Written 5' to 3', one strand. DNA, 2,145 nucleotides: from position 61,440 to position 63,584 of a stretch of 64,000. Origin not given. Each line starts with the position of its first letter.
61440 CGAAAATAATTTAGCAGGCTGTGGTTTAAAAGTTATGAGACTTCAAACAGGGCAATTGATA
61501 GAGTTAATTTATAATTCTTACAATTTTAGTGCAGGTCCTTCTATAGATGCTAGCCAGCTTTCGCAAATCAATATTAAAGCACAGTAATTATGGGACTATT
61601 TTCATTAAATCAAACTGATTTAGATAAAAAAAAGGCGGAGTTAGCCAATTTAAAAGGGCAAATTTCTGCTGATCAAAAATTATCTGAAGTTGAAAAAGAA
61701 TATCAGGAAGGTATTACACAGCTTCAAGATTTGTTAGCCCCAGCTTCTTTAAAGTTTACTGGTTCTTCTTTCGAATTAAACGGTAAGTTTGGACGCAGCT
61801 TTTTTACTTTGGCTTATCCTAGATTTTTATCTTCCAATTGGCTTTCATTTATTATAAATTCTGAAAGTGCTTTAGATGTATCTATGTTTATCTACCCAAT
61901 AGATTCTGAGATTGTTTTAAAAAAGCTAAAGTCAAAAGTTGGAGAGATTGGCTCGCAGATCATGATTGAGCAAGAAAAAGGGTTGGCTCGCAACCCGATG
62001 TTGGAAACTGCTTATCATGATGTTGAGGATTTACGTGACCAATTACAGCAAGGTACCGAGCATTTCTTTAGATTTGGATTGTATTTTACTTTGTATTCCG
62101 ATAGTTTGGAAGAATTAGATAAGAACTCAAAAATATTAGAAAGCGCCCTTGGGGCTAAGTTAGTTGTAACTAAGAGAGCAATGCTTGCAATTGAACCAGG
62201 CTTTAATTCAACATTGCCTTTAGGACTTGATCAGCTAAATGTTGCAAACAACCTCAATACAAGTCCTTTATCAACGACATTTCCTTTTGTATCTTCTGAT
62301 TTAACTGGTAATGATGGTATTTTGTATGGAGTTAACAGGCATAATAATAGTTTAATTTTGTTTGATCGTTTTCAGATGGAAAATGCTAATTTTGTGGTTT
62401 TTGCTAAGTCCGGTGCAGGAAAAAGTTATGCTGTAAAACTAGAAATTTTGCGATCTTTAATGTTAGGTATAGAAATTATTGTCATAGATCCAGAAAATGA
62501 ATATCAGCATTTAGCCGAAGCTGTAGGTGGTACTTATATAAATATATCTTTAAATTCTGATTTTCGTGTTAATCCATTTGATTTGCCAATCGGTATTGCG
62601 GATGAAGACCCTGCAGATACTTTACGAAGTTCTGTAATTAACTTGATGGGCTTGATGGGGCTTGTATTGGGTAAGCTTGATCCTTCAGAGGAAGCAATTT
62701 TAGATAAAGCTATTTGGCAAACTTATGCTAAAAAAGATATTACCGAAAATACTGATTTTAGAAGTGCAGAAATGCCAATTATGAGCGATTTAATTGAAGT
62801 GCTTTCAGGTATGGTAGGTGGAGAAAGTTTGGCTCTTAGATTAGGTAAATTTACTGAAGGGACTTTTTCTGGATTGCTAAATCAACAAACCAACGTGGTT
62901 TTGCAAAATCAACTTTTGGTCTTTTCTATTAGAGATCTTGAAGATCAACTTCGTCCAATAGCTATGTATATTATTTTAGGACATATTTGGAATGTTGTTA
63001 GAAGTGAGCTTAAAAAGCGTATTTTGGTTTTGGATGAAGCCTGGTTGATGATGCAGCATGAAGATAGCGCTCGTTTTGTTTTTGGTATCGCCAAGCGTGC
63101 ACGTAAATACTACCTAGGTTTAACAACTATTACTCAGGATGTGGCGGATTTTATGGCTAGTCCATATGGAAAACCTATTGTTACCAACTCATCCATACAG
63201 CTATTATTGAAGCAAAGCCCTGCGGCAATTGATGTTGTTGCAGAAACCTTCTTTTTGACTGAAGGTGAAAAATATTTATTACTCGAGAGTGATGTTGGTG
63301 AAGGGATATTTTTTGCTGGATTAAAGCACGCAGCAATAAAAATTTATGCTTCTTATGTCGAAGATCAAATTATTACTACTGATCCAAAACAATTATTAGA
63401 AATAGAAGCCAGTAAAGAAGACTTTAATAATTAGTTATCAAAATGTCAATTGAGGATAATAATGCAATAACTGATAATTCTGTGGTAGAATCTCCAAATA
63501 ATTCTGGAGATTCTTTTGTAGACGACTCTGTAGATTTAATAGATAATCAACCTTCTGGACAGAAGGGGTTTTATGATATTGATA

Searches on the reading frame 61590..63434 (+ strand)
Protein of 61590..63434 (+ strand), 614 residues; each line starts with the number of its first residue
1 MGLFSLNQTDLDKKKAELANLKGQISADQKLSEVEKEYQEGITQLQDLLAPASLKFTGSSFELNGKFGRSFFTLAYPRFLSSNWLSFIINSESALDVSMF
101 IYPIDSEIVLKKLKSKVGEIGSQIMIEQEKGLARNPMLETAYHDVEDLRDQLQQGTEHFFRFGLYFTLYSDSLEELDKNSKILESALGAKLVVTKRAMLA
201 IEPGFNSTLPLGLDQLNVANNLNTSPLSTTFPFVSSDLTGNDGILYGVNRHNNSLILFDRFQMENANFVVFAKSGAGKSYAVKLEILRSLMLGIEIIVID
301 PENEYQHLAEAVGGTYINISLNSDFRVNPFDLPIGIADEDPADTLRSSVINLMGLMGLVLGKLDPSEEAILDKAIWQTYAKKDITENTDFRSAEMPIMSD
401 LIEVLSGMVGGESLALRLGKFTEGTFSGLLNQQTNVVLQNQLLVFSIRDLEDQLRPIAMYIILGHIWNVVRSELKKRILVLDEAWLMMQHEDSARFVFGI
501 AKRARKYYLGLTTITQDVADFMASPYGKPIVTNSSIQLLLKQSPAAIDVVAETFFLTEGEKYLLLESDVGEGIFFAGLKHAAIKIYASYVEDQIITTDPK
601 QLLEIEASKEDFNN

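Call 49: search_protein_families(library=pfam, proteins=[window:61590-63434:+], max_evalue=0.001)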
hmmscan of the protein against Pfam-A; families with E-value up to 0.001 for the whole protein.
window:61590-63434:+ (614 aa): 5 families
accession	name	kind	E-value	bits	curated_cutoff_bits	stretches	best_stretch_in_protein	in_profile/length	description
PF19044.6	P-loop_TraG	-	8.4e-25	87.7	25.8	1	262-566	26-344/413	TraG P-loop domain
PF12846.13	AAA_10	-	5.2e-10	39.3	27.5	1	263-523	19-288/362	AAA-like domain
PF01935.23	DUF87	-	9e-09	36.2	23.2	1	268-332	26-92/220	Helicase HerA, central domain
PF11130.14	TraC_F_IV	-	0.00027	20.5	28.1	1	128-213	290-375/375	TraC protein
PF03135.19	CagE_TrbE_VirB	-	0.00045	20.7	21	0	63-210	61-196/204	CagE, TrbE, VirB family, component of type IV transporter system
